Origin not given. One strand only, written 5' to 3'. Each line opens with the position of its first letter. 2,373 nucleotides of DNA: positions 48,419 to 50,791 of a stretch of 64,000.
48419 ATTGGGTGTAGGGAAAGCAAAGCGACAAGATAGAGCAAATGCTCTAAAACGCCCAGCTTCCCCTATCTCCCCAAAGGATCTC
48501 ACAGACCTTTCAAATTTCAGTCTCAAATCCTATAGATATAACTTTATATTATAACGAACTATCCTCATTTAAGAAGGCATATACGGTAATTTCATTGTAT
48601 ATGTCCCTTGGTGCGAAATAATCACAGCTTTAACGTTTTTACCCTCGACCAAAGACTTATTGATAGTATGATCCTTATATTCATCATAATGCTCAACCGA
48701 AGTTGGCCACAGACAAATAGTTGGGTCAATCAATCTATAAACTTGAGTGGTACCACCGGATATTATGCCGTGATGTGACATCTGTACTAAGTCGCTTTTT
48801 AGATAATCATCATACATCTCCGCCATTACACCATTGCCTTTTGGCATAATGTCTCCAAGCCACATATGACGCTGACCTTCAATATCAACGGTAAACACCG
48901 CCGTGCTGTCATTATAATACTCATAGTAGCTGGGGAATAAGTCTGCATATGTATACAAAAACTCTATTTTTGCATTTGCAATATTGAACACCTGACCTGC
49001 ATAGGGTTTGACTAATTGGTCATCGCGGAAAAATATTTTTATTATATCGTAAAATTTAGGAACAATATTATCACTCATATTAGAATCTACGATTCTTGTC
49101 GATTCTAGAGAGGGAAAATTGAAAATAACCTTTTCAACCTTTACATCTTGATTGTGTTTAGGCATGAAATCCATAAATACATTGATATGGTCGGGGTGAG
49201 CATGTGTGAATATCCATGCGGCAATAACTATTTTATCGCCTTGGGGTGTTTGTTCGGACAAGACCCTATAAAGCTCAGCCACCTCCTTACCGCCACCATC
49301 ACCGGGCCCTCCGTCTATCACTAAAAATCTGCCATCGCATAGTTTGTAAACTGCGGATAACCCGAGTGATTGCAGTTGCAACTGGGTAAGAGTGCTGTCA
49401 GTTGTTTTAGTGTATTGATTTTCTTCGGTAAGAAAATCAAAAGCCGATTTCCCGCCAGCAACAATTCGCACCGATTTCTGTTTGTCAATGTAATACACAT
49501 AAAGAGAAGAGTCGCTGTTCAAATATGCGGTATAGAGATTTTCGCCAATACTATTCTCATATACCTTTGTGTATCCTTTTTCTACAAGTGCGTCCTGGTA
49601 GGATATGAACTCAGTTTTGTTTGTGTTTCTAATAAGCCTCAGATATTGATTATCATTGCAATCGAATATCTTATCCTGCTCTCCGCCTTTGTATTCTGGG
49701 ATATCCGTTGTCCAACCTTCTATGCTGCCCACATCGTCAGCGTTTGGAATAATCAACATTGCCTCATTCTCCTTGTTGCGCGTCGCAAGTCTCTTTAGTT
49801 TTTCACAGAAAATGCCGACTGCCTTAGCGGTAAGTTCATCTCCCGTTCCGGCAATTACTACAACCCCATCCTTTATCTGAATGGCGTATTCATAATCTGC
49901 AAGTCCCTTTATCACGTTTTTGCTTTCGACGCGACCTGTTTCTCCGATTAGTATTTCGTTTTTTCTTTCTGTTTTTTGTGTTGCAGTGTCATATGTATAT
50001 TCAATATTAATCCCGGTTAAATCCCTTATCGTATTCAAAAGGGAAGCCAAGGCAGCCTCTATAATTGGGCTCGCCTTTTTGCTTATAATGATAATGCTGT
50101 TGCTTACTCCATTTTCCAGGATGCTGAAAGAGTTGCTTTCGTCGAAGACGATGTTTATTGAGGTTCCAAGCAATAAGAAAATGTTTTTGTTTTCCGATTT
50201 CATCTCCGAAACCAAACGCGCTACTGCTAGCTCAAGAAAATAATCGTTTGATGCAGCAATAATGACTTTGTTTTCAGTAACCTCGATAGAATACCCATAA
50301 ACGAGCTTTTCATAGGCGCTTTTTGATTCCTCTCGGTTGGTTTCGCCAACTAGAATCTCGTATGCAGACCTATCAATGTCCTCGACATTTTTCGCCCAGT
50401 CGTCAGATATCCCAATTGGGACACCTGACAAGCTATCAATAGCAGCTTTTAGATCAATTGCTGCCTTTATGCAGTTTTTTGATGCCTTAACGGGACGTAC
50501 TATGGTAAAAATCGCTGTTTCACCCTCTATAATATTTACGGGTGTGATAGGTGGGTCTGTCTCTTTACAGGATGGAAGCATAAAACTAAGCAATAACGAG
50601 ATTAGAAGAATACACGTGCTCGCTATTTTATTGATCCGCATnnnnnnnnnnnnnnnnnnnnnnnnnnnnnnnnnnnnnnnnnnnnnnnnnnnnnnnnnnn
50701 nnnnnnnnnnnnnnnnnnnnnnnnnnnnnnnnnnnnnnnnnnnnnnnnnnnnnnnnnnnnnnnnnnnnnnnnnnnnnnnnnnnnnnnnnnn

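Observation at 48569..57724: Operon of paralogous GLUG beta-helix surface proteins and twice-duplicated exported MBL-fold domain: candidate undescribed cell-surface system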

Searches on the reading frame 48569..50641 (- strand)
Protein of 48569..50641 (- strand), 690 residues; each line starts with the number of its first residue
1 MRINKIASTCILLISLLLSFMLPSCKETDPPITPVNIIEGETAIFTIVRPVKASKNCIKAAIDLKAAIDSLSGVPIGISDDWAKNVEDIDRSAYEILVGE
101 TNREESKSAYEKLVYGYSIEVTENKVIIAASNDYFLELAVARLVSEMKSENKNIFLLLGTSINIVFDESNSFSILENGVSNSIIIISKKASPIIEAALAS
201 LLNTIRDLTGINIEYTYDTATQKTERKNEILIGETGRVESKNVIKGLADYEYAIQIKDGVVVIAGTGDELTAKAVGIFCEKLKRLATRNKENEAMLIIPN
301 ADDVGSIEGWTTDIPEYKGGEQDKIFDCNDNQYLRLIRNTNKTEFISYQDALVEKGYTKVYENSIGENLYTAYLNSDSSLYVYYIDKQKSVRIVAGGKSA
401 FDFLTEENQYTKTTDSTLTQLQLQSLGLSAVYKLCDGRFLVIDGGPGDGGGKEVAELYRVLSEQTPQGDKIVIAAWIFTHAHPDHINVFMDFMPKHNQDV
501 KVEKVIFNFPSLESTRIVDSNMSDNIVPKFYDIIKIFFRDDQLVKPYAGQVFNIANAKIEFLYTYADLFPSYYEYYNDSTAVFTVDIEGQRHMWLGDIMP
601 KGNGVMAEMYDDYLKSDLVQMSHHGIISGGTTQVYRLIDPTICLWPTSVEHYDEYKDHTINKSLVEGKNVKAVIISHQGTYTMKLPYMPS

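Call 5: search_protein_families(library=pfam, proteins=[window:48569-50641:-], max_evalue=0.01)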
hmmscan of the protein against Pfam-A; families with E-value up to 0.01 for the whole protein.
window:48569-50641:- (690 aa): 2 families
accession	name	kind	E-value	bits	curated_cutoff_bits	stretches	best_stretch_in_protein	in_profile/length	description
PF00753.33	Lactamase_B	-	0.00051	20.5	22.7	1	436-511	14-82/196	Metallo-beta-lactamase superfamily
PF20921.3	DUF1846_C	-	0.004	17.3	27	0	185-214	30-59/153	Domain of unknown function DUF1846, C-terminal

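Call 6: search_protein_families(library=ncbifam, proteins=[window:48569-50641:-], max_evalue=0.1)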
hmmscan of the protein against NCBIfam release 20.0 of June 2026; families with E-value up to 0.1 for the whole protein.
window:48569-50641:- (690 aa): 3 families
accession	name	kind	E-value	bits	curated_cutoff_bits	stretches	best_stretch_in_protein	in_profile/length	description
NF041809.1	Avs1a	equivalog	0.00026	19.9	420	0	576-647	251-325/387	AVAST type 1 anti-phage system MBL fold metallo-hydrolase Avs1a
NF008580.0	PRK11539.1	equivalog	0.0038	15.6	969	1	576-656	620-698/758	ComEC family protein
TIGR01447.1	recD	equivalog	0.02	13.5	310.15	1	412-474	138-202/597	exodeoxyribonuclease V subunit alpha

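Call 7: search_solved_structures(query=window:48569-50641:-, max_evalue=1)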
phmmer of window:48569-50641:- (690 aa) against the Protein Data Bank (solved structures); distinct sequences matched with E-value up to 1: 3.
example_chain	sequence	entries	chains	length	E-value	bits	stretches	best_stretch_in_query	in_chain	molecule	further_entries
9vc6_A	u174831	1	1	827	0.015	17.2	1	574-645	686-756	Competence protein ComEC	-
3lfk_A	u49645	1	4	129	0.36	12.7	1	232-292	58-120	MarR Like Protein, TVG0766549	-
7y7u_A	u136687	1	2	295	0.96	11.3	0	428-491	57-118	MBL fold metallo-hydrolase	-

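Call 11: find_homologous_proteins(query=window:48569-50641:-, max_evalue=0.00001)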
Query window:48569-50641:- (690 aa): 56 proteins with E <= 0.00001 among 8000 candidates.
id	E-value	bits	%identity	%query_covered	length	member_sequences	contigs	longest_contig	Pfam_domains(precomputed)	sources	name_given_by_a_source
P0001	0.0e+0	1542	100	100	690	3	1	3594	-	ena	-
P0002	1.4e-211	723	48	96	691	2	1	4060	PF00753.34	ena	-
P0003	2.0e-76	276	29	93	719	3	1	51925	PF00753.34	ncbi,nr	ncbi:MAG: MBL fold metallo-hydrolase [Clostridia bacterium]|nr:MBL fold metallo-hydrolase [Clostridi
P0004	7.6e-71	258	32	91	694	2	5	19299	PF00753.34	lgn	-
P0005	1.6e-69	253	30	96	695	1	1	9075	PF00753.34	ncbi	ncbi:MAG: MBL fold metallo-hydrolase [Eubacteriales bacterium]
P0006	8.6e-59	218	31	75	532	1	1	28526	PF12706.14,PF00753.34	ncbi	-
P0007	1.1e-58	218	28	96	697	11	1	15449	PF23023.2,PF00753.34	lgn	-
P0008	4.0e-57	213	31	75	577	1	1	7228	PF00753.34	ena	-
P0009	4.5e-57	212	28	75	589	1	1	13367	-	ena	-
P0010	6.9e-57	212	27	98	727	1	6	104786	PF00753.34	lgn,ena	-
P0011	7.4e-56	208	29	77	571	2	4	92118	PF00753.34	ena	-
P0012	8.0e-55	205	29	77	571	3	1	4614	PF00753.34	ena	-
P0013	1.3e-54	204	29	77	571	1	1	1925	PF00753.34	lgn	-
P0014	2.3e-54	203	29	75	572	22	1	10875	PF00753.34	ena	-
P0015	2.5e-54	203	29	77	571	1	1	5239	PF00753.34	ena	-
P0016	2.6e-54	203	29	77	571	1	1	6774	PF00753.34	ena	-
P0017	6.9e-53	199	36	52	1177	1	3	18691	PF00753.34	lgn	-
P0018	1.6e-52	197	28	75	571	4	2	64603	PF00753.34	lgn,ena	-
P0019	1.8e-52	197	27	99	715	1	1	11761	PF00753.34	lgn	-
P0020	2.1e-52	197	29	70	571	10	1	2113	PF00753.34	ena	-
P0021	4.0e-52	196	28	76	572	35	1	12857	PF00753.34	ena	-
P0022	4.3e-52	196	31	67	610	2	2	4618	PF00753.34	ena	-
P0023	5.8e-52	195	30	67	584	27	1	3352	PF00753.34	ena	-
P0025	1.5e-49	187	27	82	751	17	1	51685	PF00753.34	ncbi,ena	-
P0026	1.6e-49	187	28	76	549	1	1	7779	PF00753.34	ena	-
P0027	1.9e-49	187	29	75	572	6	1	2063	PF00753.34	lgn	-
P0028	3.7e-49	186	27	74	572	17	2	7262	PF00753.34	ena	-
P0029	5.4e-49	186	28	75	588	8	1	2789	PF00753.34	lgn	-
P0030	7.0e-49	185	26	89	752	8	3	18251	PF00753.34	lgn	-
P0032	6.0e-48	182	30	68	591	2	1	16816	PF00753.34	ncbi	-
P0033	7.2e-48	182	29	69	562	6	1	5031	PF00753.34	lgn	-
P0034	2.3e-45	174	30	71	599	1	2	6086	PF00753.34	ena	-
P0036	2.0e-43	167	32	61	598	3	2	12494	PF00753.34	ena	-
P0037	1.1e-42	165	28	76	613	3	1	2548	PF00753.34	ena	-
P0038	5.1e-42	163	29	68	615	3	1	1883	PF00753.34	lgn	-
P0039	1.5e-40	158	26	74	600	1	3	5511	PF00753.34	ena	-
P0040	1.5e-36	145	27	69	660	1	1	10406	PF00753.34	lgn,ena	-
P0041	3.6e-35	140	30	52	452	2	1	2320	PF00753.34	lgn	-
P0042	2.5e-34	137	29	49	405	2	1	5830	PF00753.34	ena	-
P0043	2.4e-32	131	29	52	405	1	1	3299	PF00753.34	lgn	-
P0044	3.2e-32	130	25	69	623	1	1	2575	PF00753.34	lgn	-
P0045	4.2e-32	130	28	50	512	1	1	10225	PF00753.34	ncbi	-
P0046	6.5e-32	129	26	61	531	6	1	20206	PF00753.34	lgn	-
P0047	1.4e-31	128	27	51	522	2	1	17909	PF07100.17,PF00753.34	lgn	-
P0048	3.8e-31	127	30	46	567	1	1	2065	PF00753.34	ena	-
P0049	3.6e-30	123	27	52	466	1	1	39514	PF00753.34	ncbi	-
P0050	7.3e-24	103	27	45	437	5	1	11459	PF00753.34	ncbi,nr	ncbi:MAG: MBL fold metallo-hydrolase [Clostridia bacterium]|nr:MBL fold metallo-hydrolase [Clostridi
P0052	3.4e-8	51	33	27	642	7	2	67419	PF00245.26,PF01676.24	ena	-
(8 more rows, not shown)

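Call 12: find_encoding_contigs(protein=P0003, flank=10000, max_places=2)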
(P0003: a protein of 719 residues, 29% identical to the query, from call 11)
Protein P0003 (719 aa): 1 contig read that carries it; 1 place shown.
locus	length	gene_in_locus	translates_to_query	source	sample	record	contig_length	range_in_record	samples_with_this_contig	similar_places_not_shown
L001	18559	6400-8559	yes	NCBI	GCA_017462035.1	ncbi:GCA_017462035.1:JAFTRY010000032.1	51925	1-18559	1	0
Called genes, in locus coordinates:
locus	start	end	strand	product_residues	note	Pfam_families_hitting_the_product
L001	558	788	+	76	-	-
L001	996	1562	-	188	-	PF12671:Amidase_6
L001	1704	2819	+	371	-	PF00149:Metallophos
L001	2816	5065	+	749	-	PF13175:AAA_15 (weak), PF13476:AAA_23, PF13514:AAA_27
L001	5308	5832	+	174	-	PF02559:CarD_TRCF_RID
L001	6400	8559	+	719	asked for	PF00753:Lactamase_B (weak)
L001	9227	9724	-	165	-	PF14270:DUF4358 (faint)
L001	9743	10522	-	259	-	PF13472:Lipase_GDSL_2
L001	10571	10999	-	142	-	-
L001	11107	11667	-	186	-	-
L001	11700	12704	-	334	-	PF01384:PHO4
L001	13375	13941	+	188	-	-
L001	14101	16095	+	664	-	PF22745:Nlig-Ia, PF01653:DNA_ligase_aden, PF03120:OB_DNA_ligase, PF03119:DNA_ligase_ZBD, PF14520:HHH_5 (weak), PF12826:HHH_2, PF14520:HHH_5 (weak), PF00533:BRCT, +2 more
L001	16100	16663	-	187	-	PF01520:Amidase_3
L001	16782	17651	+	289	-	PF00590:TP_methylase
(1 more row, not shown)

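Call 13: find_encoding_contigs(protein=P0010, flank=10000, max_places=2)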
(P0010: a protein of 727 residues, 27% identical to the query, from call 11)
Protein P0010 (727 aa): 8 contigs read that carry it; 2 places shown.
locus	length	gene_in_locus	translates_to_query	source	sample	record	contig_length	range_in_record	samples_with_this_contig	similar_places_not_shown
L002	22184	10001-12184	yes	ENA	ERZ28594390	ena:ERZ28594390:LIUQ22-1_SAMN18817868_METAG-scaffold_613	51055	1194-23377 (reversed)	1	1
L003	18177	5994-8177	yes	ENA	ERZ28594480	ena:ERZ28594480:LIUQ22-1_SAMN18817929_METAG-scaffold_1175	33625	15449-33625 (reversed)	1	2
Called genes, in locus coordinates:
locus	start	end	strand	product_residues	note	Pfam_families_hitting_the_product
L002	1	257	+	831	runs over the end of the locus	PF14607:GxDLY, PF14606:Lipase_GDSL_3, PF13472:Lipase_GDSL_2 (faint), PF14607:GxDLY, PF14606:Lipase_GDSL_3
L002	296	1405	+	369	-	PF14607:GxDLY, PF14606:Lipase_GDSL_3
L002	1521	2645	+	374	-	PF14607:GxDLY, PF14606:Lipase_GDSL_3, PF13472:Lipase_GDSL_2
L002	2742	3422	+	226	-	PF08220:HTH_DeoR, PF00455:DeoRC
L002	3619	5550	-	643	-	-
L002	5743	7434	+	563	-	PF03553:Na_H_antiporter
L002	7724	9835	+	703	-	PF00753:Lactamase_B (faint)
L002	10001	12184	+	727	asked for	PF00753:Lactamase_B (faint)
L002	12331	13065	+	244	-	PF00132:Hexapep (faint), PF25084:LbH_EIF2B, PF25087:GMPPB_C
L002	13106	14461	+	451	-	PF02878:PGM_PMM_I, PF02879:PGM_PMM_II, PF02880:PGM_PMM_III, PF00408:PGM_PMM_IV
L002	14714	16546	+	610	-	PF13522:GATase_6, PF13537:GATase_7, PF01380:SIS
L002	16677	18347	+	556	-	PF00753:Lactamase_B (faint)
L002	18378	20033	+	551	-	-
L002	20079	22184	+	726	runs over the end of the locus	PF00753:Lactamase_B (weak)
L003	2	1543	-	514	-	?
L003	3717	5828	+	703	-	PF00753:Lactamase_B (faint)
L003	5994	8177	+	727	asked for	PF00753:Lactamase_B (faint)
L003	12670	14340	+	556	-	PF00753:Lactamase_B (faint)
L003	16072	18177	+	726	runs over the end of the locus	PF00753:Lactamase_B (weak)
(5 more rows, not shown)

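Call 14: find_encoding_contigs(protein=P0011, flank=10000, max_places=2)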
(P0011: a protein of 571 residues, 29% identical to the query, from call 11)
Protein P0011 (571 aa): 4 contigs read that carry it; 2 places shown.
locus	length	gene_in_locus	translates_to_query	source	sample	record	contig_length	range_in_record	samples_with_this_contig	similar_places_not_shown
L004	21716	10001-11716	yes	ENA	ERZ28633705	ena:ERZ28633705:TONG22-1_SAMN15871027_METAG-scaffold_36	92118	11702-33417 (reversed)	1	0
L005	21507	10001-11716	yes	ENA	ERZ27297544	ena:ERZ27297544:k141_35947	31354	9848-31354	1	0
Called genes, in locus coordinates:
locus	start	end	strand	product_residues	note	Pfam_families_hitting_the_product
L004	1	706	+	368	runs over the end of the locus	PF00579:tRNA-synt_1b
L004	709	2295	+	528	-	PF05048:NosD (faint), PF13229:Beta_helix (weak), PF23764:Beta-barrel_GLAA-B_II, PF13229:Beta_helix (weak)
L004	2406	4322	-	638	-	PF00664:ABC_membrane, PF00005:ABC_tran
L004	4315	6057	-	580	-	PF00664:ABC_membrane, PF00005:ABC_tran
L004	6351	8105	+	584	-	PF00753:Lactamase_B, PF12706:Lactamase_B_2 (weak)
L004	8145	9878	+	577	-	PF00753:Lactamase_B, PF12706:Lactamase_B_2 (faint)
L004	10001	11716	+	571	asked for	PF00753:Lactamase_B (weak)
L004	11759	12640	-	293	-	PF00892:EamA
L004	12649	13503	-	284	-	PF00144:Beta-lactamase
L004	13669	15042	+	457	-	PF01554:MatE, PF03023:MurJ, PF01554:MatE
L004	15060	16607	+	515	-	PF03009:GDPD, PF02811:PHP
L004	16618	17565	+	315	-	PF00294:PfkB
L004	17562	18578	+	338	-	PF08240:ADH_N, PF16912:Glu_dehyd_C (faint), PF00107:ADH_zinc_N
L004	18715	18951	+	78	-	-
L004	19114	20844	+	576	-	-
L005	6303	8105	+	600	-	PF00753:Lactamase_B, PF12706:Lactamase_B_2 (weak)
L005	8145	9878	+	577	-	PF00753:Lactamase_B, PF12706:Lactamase_B_2 (faint)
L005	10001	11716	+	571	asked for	PF00753:Lactamase_B (weak)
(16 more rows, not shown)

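Call 18: find_encoding_contigs(protein=P0017, flank=10000, max_places=3)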
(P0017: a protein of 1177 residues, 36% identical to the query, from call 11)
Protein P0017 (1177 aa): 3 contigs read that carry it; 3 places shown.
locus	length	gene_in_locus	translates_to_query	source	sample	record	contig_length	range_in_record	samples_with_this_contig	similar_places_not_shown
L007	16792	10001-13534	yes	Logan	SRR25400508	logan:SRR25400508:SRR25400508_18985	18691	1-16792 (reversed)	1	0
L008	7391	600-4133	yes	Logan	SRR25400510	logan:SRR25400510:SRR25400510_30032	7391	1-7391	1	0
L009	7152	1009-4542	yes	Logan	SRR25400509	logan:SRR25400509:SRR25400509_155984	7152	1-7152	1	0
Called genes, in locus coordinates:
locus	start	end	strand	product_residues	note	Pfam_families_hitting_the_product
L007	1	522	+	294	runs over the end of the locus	PF00528:BPD_transp_1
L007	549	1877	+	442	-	PF01547:SBP_bac_1, PF13416:SBP_bac_8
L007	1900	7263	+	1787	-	PF13229:Beta_helix (faint)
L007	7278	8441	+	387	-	PF02368:Big_2 (weak), PF21311:Phage_RBD_prop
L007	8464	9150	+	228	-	PF00596:Aldolase_II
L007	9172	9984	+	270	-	PF03009:GDPD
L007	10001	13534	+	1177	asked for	PF00753:Lactamase_B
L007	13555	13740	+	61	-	-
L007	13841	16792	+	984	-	?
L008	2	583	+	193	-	?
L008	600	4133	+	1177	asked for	PF00753:Lactamase_B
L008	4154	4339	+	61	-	-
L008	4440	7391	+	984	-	?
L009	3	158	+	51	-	?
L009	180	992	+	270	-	PF03009:GDPD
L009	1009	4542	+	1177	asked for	PF00753:Lactamase_B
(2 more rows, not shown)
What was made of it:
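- A GDPD gene directly precedes the MBL protein in L007 (call 18).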

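Call 23: search_protein_families(library=pfam, proteins=[P0052, P0017], max_evalue=1)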
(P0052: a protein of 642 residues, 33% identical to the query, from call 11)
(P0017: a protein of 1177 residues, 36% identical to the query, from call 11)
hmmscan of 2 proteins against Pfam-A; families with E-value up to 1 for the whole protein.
P0052 (642 aa): 3 families
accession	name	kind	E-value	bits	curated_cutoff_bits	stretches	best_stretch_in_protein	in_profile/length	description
PF00245.25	Alk_phosphatase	-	3.1e-39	135.5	24.4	3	327-473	2-159/423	Alkaline phosphatase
PF01676.23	Metalloenzyme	-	6.3e-08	32.9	24.3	1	468-604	112-225/252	Metalloenzyme superfamily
PF03648.19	Glyco_hydro_67N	-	0.081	13.6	24.3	0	212-264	32-82/120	Glycosyl hydrolase family 67 N-terminus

P0017 (1177 aa): 6 families
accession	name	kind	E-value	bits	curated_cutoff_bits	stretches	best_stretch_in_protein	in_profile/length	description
PF00753.33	Lactamase_B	-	6.4e-09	36.5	22.7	1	476-652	5-151/196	Metallo-beta-lactamase superfamily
PF08888.16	HopJ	-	7.6e-05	23.4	27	1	610-673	19-81/109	HopJ type III effector protein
PF12706.13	Lactamase_B_2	-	0.0028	17.7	27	1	521-657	30-148/200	Beta-lactamase superfamily domain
PF13483.12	Lactamase_B_3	-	0.012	16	24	1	479-654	9-114/160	Beta-lactamase superfamily domain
PF06870.17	RNA_pol_I_A49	-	0.022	14.1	27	0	208-231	41-65/377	A49-like RNA polymerase I associated factor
PF05651.19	Diacid_rec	-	0.081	13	23.6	1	1085-1154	62-130/134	Putative sugar diacid recognition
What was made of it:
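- D's accessory module is fused to alkaline phosphatase in P0052-56 (calls 11, 23).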
